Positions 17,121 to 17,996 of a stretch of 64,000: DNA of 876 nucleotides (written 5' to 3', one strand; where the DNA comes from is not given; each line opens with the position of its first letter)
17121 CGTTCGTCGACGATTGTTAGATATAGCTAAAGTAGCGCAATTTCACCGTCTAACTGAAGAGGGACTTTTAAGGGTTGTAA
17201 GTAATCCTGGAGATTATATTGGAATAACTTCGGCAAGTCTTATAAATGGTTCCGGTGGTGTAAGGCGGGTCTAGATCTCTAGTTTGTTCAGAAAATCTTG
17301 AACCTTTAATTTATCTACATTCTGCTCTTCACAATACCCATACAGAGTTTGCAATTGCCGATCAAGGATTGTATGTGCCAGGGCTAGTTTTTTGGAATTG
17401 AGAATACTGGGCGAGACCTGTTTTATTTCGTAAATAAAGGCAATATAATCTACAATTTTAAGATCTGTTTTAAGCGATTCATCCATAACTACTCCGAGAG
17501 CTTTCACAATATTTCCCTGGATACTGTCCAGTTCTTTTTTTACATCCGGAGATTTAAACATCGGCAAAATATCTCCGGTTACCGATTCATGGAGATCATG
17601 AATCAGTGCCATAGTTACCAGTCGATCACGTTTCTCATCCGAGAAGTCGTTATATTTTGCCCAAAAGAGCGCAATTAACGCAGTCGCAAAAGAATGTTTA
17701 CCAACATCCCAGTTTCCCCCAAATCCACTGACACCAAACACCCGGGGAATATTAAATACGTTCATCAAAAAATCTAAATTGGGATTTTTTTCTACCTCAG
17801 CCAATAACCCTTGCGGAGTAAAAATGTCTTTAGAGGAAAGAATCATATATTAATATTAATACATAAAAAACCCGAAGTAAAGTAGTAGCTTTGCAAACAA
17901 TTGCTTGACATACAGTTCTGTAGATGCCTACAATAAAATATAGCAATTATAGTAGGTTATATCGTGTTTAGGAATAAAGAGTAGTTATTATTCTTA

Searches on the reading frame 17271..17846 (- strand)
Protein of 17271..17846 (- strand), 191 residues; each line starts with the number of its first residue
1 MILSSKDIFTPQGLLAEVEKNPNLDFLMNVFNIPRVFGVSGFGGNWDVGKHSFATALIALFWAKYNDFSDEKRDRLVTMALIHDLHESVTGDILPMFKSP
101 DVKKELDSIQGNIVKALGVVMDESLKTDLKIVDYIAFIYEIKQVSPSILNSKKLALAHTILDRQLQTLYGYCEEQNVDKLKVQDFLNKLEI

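Call 9: search_protein_families(library=pfam, proteins=[window:17271-17846:-], max_evalue=0.01)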
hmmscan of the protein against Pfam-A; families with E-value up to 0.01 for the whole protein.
window:17271-17846:- (191 aa): 3 families
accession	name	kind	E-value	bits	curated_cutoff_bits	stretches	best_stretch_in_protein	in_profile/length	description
PF13023.12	HD_3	-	2.8e-10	40.8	22.5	1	49-106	24-80/165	HD domain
PF12917.13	YfbR-like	-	6.6e-07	29.6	25.9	1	47-129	25-112/182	5'-deoxynucleotidase YfbR-like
PF01966.28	HD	-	5.6e-06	27.1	22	1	49-115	2-67/116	HD domain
